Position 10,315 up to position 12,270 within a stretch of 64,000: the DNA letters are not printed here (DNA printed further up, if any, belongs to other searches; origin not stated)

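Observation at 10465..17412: Single iterative type I PKS (KS-AT-DH-KR-ACP, no TE) paired with an aryl-AMP ligase: aromatic-acid cassette of 6-methylsalicylate/naphthoate type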

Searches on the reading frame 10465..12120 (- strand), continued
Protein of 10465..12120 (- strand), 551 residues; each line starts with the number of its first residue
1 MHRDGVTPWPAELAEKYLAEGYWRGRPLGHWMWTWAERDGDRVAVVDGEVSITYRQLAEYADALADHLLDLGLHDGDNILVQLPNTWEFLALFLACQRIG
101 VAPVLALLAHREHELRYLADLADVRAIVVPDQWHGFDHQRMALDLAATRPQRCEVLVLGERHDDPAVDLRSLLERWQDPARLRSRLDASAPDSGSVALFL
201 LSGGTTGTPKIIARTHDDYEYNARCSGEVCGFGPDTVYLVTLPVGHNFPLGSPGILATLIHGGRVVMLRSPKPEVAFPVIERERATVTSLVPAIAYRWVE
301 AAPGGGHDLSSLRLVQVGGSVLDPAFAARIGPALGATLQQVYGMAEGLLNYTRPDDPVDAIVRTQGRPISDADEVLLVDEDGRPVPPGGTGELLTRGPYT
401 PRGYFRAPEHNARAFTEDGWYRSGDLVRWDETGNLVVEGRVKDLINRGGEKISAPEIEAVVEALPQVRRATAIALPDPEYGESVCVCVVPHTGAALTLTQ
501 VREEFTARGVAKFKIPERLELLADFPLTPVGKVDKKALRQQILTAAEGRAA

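Call 19: search_solved_structures(query=window:10465-12120:-, max_evalue=1e-140, show_alignments=4)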
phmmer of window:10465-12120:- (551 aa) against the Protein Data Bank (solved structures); distinct sequences matched with E-value up to 1e-140: 4.
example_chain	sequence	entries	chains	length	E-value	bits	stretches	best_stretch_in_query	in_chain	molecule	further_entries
5wm2_A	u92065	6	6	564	2e-169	567.7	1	4-542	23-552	Salicylate-AMP ligase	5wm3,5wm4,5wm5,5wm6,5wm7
6e8o_A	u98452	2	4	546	4.3e-156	523.7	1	4-543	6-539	2,3-dihydroxybenzoate-AMP ligase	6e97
1md9_A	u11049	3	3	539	7.2e-151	506.5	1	5-542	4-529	2,3-dihydroxybenzoate-AMP ligase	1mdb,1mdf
7tyb_A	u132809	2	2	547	3.8e-143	481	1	5-550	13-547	Pyochelin biosynthesis protein PchD | Pyochelin biosynthesis salicyl-AMP ligase PchD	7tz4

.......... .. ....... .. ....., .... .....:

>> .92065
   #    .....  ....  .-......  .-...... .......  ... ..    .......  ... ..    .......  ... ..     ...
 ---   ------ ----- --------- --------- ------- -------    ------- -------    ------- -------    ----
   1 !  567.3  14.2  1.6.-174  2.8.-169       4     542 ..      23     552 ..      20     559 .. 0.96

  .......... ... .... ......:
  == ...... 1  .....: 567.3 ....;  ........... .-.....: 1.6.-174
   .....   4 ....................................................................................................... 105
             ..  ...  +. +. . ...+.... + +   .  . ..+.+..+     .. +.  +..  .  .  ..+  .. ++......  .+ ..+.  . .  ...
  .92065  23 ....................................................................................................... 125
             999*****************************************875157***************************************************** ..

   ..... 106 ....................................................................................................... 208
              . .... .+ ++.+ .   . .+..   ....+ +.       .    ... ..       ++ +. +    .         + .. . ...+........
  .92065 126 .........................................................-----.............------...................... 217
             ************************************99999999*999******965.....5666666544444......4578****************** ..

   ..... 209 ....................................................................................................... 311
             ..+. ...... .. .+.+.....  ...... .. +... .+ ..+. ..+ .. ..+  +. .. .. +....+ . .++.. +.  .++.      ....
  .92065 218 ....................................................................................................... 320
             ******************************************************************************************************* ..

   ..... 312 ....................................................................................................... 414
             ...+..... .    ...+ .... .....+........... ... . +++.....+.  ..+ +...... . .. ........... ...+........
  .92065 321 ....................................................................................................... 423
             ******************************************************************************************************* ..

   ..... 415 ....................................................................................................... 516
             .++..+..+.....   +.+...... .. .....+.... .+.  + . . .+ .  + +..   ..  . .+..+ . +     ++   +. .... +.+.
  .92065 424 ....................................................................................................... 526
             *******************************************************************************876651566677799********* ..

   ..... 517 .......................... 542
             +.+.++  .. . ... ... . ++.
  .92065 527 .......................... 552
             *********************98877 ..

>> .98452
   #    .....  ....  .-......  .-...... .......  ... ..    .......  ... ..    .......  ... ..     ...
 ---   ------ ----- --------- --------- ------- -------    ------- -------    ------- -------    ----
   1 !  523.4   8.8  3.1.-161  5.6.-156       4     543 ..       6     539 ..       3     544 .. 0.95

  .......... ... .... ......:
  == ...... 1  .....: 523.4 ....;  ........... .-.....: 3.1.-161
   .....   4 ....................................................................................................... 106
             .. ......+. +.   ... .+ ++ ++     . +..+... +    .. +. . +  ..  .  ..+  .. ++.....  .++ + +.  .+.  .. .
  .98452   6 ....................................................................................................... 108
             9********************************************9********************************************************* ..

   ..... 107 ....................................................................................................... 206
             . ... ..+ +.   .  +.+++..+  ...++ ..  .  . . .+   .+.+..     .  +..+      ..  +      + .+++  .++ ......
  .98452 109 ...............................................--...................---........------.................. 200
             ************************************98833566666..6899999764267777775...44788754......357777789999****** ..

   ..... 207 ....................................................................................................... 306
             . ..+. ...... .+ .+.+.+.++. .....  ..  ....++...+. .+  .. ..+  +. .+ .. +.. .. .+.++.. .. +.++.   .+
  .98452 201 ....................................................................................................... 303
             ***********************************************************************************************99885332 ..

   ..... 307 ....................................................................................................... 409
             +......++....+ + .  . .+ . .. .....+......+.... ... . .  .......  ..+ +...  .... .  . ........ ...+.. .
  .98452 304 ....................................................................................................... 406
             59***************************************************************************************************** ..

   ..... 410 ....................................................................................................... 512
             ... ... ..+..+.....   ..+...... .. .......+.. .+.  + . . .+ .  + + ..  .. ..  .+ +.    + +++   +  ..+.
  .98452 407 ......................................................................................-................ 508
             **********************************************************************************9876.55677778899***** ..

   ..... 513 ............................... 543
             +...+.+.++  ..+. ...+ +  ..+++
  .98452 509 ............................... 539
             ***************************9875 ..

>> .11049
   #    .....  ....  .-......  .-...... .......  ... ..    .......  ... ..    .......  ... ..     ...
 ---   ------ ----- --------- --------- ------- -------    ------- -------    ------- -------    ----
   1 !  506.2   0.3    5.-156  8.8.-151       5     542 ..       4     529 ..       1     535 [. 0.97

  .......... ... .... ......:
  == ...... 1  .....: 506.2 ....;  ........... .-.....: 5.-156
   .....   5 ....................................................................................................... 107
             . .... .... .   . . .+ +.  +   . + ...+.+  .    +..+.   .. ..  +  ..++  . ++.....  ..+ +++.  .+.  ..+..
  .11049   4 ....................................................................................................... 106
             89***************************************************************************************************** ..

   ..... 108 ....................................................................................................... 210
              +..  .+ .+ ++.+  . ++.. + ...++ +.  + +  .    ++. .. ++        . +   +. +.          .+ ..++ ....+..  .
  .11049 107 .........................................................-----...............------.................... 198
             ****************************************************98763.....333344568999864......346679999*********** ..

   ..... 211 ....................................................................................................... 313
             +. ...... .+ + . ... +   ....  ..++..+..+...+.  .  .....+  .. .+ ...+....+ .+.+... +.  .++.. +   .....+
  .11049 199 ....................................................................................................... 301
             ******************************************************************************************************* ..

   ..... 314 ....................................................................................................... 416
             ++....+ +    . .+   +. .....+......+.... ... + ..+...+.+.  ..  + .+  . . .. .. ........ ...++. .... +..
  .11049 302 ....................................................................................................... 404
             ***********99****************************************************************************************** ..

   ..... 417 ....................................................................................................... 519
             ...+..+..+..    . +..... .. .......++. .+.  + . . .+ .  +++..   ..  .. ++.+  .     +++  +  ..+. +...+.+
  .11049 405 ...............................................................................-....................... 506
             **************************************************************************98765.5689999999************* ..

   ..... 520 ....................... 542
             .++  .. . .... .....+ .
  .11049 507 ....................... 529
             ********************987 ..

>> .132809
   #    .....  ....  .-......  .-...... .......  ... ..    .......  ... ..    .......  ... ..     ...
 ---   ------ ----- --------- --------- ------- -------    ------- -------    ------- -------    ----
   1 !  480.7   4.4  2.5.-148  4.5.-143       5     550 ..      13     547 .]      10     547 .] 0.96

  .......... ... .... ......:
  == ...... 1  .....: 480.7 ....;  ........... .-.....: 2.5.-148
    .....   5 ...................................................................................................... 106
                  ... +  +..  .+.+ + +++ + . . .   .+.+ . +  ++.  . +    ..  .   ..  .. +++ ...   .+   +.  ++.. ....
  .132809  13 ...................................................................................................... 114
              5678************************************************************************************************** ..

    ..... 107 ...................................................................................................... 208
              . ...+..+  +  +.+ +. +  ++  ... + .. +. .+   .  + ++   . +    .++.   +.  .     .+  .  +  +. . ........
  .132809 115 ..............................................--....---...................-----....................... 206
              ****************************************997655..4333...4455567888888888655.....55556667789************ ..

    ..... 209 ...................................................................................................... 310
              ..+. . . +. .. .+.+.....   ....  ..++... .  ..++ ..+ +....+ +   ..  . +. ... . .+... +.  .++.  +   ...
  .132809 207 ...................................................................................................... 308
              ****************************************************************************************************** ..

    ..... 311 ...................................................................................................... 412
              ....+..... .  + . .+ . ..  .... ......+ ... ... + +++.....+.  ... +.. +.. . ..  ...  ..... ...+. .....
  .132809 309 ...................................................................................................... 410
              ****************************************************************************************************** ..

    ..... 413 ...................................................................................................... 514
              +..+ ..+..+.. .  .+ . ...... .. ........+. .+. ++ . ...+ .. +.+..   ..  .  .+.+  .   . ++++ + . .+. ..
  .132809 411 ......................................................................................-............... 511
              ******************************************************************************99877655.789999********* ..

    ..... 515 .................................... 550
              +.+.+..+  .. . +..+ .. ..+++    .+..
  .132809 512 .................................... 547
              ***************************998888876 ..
